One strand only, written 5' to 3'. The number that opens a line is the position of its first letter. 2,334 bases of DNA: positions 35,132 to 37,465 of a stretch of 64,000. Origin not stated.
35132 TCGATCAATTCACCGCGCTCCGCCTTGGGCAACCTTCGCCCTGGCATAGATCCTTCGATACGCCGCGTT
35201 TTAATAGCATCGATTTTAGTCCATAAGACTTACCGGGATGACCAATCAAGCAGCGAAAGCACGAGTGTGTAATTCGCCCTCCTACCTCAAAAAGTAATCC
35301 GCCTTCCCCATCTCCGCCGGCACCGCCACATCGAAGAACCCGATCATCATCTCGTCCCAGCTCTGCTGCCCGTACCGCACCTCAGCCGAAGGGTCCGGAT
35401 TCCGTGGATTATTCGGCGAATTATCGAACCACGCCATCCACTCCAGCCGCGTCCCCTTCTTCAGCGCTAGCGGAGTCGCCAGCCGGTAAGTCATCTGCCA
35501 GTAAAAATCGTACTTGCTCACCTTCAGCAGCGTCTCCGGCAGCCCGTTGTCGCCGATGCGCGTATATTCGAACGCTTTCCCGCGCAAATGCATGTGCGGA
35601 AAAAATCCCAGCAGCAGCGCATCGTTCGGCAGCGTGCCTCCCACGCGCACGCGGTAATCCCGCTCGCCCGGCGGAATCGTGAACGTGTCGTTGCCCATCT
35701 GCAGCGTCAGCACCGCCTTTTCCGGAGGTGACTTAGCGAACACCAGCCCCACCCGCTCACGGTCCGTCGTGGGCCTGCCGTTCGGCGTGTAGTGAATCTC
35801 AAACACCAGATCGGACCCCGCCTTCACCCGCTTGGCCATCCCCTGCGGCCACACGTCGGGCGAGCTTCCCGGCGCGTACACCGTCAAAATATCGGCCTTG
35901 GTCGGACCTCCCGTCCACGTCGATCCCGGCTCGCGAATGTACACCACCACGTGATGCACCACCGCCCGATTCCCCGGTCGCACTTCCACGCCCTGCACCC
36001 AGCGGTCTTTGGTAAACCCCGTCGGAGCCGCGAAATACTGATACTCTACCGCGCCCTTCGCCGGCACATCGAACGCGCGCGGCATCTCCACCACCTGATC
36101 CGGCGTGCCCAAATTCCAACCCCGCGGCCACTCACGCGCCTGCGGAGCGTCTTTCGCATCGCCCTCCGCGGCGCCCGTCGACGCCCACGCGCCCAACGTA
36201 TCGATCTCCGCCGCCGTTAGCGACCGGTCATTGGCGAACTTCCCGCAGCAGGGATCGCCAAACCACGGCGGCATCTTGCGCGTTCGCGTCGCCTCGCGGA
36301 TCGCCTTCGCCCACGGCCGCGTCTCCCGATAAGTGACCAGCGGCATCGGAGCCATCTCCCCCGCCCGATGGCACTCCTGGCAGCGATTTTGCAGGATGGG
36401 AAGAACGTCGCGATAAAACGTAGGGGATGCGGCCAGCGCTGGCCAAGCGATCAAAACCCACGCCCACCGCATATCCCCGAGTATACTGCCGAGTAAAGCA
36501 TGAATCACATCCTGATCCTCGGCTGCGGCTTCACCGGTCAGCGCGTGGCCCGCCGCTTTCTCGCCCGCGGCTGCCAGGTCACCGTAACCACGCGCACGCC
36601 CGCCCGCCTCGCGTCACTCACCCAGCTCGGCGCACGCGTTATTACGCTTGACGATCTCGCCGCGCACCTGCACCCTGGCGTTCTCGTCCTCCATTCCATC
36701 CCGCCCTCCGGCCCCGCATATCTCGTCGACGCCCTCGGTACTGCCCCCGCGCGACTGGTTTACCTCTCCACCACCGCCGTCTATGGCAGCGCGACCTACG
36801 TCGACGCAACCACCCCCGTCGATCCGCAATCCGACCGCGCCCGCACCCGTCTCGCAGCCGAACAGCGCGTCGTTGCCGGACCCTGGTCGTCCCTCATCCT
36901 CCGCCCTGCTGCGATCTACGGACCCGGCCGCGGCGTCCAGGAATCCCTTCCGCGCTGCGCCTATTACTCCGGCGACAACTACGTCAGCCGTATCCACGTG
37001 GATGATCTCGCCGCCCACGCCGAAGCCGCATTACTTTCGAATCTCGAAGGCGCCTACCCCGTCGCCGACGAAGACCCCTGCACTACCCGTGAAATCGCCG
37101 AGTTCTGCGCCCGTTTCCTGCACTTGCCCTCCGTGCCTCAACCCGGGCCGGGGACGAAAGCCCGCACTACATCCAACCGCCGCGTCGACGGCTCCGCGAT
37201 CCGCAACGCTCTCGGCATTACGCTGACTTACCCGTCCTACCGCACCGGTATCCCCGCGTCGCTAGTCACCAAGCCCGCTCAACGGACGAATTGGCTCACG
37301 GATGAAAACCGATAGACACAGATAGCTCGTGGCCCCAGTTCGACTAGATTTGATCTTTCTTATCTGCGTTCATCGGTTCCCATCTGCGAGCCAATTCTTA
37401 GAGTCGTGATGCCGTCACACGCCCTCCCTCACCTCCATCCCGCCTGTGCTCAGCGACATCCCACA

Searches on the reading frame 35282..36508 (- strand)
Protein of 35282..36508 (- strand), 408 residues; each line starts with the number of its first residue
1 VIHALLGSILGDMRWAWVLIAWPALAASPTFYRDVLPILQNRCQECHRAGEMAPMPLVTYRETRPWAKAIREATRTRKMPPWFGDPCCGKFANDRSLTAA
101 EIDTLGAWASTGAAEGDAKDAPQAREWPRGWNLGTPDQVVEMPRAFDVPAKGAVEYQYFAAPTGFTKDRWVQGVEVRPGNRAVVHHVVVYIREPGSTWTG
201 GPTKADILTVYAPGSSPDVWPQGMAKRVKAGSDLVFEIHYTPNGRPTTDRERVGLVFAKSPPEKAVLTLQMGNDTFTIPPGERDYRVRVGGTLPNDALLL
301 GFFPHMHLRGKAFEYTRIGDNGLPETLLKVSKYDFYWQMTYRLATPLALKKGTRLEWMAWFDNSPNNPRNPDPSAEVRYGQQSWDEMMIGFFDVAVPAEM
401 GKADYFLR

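Call 34: search_protein_families(library=pfam, proteins=[window:35282-36508:-], max_evalue=0.001)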
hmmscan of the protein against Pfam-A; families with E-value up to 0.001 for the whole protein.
window:35282-36508:- (408 aa): 1 family
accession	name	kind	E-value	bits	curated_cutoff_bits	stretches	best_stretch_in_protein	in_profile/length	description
PF03712.20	Cu2_monoox_C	-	0.00092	19.2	23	0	272-364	12-112/157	Copper type II ascorbate-dependent monooxygenase, C-terminal domain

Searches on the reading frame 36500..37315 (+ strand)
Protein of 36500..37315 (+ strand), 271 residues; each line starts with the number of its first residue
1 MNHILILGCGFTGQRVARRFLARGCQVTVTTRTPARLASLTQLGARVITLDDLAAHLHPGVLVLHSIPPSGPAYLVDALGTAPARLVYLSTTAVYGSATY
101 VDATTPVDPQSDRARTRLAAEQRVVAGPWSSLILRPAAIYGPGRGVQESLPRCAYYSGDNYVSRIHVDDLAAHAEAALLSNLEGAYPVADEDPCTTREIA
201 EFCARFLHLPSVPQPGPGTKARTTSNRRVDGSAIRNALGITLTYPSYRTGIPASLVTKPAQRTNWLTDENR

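Call 34: search_protein_families(library=pfam, proteins=[window:36500-37315:+], max_evalue=0.001)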
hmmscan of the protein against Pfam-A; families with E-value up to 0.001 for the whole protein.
window:36500-37315:+ (271 aa): 9 families
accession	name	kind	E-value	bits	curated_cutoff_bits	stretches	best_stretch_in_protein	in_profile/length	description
PF01370.27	Epimerase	-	9.2e-11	42.1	20.9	1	71-146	94-179/240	NAD dependent epimerase/dehydratase family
PF04321.23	RmlD_sub_bind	-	1.1e-06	28.4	27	1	70-143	80-156/287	RmlD substrate binding domain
PF01488.26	Shikimate_DH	-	5.4e-06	27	24.3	1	2-66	13-82/138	Shikimate / quinate 5-dehydrogenase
PF03807.23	F420_oxidored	-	3.9e-05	24.6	21.6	1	4-91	2-91/94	NADP oxidoreductase coenzyme F420-dependent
PF02826.25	2-Hacid_dh_C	-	9e-05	22.4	25.1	1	3-56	38-91/178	D-isomer specific 2-hydroxyacid dehydrogenase, NAD binding domain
PF03435.24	Sacchrp_dh_NADP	-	0.00012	22.9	25.1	1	4-68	1-77/129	Saccharopine dehydrogenase NADP binding domain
PF02254.24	TrkA_N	-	0.00031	21.5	23.8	1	4-51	1-48/116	TrkA-N domain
PF02558.23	ApbA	-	0.00041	20.4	22.2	1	4-47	1-43/150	Ketopantoate reductase PanE/ApbA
PF13460.12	NAD_binding_10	-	0.00047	20.5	27.2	0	10-51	4-47/184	NAD(P)H-binding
